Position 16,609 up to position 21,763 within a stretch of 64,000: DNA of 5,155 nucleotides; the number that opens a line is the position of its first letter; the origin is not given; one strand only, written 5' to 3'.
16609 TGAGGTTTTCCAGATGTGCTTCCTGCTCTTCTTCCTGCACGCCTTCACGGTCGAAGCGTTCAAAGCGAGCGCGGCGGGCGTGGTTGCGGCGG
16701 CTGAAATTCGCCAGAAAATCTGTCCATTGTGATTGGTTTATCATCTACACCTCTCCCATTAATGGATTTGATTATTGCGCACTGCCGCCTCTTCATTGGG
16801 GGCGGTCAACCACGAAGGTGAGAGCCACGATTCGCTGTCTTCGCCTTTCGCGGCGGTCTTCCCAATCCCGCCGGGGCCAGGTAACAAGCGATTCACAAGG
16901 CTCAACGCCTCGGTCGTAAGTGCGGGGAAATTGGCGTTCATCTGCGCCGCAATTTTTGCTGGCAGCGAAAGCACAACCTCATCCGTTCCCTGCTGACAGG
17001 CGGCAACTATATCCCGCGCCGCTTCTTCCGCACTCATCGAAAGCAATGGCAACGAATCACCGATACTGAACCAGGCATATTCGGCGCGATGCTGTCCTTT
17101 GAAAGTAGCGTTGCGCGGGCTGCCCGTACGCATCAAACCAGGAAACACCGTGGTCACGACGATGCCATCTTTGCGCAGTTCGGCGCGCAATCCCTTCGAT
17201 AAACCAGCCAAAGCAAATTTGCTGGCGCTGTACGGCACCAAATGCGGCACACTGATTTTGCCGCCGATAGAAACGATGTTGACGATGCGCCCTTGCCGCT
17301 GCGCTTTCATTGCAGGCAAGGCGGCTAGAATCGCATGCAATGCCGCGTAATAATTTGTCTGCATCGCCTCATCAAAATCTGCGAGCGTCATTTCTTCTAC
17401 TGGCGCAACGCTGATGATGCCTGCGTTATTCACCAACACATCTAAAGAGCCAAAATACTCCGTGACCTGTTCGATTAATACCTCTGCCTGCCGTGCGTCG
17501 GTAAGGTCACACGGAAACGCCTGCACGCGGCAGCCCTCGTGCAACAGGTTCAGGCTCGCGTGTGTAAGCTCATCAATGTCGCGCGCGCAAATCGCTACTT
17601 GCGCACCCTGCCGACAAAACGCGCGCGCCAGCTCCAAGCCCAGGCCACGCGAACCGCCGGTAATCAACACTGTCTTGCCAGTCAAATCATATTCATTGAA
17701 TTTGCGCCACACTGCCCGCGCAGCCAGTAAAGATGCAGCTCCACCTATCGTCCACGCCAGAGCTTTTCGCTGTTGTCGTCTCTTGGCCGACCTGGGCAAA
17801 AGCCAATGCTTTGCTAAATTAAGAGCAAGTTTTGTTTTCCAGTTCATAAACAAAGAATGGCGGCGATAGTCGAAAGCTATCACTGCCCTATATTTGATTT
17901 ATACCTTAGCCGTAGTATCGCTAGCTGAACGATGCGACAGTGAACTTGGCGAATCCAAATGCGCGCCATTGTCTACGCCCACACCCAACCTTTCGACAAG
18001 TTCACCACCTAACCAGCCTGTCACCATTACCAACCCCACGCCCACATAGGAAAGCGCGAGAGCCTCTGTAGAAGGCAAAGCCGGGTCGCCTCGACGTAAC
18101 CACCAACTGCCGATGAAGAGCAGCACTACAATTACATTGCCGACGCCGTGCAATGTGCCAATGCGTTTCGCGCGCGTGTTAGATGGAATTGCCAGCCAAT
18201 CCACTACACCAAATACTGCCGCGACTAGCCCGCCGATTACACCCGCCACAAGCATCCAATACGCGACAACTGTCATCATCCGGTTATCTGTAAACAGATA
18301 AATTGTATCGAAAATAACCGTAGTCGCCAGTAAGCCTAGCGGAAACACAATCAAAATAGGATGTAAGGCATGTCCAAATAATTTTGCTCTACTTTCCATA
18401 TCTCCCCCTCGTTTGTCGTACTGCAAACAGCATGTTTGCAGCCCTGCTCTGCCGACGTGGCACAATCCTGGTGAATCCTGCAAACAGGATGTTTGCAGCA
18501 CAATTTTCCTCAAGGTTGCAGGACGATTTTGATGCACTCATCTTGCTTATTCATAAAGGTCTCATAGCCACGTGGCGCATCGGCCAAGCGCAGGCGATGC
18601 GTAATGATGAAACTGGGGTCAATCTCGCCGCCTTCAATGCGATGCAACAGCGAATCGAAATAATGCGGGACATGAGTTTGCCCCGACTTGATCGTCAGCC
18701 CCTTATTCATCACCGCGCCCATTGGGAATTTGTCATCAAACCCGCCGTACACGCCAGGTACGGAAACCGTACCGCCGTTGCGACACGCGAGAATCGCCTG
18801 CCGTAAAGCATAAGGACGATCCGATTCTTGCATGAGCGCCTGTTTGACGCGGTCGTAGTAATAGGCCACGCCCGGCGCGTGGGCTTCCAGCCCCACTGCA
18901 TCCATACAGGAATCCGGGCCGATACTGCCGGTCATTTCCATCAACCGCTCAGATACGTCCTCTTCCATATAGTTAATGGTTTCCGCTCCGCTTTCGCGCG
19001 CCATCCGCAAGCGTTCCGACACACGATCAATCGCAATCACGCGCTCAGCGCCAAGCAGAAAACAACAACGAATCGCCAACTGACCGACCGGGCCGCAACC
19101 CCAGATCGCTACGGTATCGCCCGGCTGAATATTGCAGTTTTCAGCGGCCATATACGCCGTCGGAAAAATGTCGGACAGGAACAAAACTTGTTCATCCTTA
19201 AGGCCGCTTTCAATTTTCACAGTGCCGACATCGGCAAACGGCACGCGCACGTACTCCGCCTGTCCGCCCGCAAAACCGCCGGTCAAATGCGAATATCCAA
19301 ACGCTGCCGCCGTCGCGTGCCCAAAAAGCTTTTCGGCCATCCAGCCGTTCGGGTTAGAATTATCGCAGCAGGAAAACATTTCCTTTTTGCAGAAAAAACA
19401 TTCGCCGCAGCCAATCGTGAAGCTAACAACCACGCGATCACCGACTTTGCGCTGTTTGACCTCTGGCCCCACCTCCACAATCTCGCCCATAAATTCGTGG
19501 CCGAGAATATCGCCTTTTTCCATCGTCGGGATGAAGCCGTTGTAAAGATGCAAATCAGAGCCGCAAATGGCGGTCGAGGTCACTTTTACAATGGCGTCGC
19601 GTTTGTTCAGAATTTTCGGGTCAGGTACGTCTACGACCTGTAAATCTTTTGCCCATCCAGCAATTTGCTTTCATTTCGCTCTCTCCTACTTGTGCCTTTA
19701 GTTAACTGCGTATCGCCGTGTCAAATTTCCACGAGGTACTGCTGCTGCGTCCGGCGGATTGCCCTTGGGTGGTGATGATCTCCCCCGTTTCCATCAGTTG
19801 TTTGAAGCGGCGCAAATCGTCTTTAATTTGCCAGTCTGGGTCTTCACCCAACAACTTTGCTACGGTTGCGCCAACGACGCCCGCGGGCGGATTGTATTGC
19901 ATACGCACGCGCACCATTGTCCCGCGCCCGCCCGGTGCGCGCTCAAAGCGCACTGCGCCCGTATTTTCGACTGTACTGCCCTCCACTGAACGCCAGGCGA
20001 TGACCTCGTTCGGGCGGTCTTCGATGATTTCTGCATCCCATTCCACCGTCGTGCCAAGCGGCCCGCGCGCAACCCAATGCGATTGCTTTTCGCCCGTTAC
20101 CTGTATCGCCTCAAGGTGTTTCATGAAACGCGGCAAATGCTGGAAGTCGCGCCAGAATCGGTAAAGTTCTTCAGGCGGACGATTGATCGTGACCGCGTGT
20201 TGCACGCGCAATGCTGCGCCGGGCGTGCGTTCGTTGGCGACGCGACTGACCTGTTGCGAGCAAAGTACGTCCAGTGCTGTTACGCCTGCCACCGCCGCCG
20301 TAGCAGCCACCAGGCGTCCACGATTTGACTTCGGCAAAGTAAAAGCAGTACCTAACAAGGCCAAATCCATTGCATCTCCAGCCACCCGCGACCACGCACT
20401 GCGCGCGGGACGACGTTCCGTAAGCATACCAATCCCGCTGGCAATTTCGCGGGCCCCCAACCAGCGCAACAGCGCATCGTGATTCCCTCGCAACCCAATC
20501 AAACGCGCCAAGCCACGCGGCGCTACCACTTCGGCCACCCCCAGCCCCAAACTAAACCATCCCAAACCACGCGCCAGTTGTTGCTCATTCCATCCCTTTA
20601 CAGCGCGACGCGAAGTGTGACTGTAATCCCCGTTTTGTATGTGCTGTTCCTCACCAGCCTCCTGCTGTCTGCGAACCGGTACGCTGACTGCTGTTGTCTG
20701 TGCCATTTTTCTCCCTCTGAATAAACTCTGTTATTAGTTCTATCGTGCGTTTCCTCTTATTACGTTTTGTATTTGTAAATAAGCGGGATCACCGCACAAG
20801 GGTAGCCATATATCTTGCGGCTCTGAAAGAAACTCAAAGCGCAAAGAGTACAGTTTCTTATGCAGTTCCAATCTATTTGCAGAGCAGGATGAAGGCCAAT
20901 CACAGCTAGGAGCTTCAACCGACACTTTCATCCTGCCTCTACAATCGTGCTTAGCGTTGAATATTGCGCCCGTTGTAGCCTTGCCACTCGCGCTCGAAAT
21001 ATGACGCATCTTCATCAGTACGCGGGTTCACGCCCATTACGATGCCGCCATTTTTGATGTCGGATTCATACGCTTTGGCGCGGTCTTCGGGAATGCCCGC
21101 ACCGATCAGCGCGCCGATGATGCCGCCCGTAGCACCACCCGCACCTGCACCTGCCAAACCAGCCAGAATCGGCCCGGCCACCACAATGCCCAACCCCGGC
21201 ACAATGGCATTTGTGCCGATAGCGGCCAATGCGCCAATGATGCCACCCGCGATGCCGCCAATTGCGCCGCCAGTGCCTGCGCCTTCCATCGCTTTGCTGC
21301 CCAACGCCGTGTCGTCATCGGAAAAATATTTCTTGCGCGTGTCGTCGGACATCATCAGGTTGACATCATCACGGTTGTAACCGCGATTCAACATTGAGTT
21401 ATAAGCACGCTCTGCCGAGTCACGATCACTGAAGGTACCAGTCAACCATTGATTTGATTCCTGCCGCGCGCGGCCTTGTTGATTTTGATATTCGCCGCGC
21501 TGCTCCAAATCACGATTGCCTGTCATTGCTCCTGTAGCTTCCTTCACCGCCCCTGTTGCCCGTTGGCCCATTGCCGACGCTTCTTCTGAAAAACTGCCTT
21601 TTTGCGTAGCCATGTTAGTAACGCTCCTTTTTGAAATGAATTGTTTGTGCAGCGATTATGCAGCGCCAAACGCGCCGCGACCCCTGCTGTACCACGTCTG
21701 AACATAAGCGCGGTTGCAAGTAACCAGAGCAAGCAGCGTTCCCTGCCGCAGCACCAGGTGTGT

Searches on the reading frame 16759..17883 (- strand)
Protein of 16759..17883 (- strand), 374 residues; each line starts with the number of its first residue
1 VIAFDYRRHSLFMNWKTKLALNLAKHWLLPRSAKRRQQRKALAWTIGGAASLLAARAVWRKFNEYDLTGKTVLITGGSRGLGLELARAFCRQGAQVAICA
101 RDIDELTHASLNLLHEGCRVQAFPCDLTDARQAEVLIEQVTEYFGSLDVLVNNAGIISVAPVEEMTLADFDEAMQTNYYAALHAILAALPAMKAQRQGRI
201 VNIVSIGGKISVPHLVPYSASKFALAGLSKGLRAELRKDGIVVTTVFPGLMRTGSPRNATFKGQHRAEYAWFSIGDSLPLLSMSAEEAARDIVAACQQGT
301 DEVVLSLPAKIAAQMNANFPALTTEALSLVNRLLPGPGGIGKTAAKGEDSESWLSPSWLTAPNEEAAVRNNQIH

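Call 8: search_protein_families(library=pfam, proteins=[window:16759-17883:-], max_evalue=0.001)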
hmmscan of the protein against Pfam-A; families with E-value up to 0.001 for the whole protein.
window:16759-17883:- (374 aa): 5 families
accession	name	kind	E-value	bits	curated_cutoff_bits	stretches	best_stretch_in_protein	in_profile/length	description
PF00106.31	adh_short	-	4.5e-55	186.6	26.6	1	70-255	1-186/195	short chain dehydrogenase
PF13561.12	adh_short_C2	-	2.5e-40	139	27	1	79-260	6-185/236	Enoyl-(Acyl carrier protein) reductase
PF08659.16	KR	-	4.7e-16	59.7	22.6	1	71-232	2-163/180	KR domain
PF08643.16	DUF1776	-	0.00022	21.2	25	1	158-256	104-206/294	Fungal family of unknown function (DUF1776)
PF23441.1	SDR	-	0.0009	19.1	27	0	67-253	5-196/258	SDR-like rossmann domain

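Call 36: find_encoding_contigs(protein=window:16759-17883:-, flank=10000, max_places=6)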
Protein window:16759-17883:- (374 aa): no gene with exactly this product is on record in the collection.

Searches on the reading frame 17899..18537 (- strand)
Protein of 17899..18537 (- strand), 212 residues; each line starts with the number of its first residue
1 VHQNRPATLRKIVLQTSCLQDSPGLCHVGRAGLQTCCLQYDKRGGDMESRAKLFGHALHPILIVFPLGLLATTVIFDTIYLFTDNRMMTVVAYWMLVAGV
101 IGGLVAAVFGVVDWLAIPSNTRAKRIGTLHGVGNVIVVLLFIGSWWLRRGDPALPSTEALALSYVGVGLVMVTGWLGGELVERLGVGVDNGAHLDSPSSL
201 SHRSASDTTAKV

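Call 8: search_protein_families(library=pfam, proteins=[window:17899-18537:-], max_evalue=0.001)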
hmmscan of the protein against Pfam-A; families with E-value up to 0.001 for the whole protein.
window:17899-18537:- (212 aa): 1 family
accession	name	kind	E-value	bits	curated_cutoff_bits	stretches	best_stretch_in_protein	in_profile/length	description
PF09990.14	DUF2231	-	4.6e-35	121.1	26.4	1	55-189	1-138/139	Predicted membrane protein (DUF2231)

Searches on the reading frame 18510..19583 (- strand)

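Call 8: search_protein_families(library=pfam, proteins=[window:18510-19583:-], max_evalue=0.001)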
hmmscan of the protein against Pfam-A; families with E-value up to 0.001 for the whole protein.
window:18510-19583:- (357 aa): 2 families
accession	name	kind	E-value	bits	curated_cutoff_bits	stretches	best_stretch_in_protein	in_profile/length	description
PF08240.17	ADH_N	-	8e-22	77.9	23.5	1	2-119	10-99/104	Alcohol dehydrogenase GroES-like domain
PF00107.32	ADH_zinc_N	-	2.9e-18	66.5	31.8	1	165-233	1-69/129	Zinc-binding dehydrogenase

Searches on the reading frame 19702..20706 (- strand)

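Call 8: search_protein_families(library=pfam, proteins=[window:19702-20706:-], max_evalue=0.001)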
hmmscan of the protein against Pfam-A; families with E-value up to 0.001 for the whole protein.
window:19702-20706:- (334 aa): 3 families
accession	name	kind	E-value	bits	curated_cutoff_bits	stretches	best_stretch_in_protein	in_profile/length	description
PF03364.25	Polyketide_cyc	-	1.2e-15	58.4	23.4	1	174-292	1-119/126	Polyketide cyclase / dehydrase and lipid transport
PF10604.15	Polyketide_cyc2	-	2.4e-12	47.8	27.4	1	167-306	3-142/142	Polyketide cyclase / dehydrase and lipid transport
PF08327.17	AHSA1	-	3.3e-05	24.5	22.1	1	176-271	2-98/125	Activator of Hsp90 ATPase homolog 1-like protein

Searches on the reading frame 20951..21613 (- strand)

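Call 8: search_protein_families(library=pfam, proteins=[window:20951-21613:-], max_evalue=0.001)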
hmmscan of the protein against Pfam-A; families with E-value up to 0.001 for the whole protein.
window:20951-21613:- (220 aa): 1 family
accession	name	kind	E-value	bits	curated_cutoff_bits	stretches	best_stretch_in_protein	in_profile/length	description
PF05532.17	CsbD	-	1.6e-05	25.2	40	1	17-51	8-42/53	CsbD-like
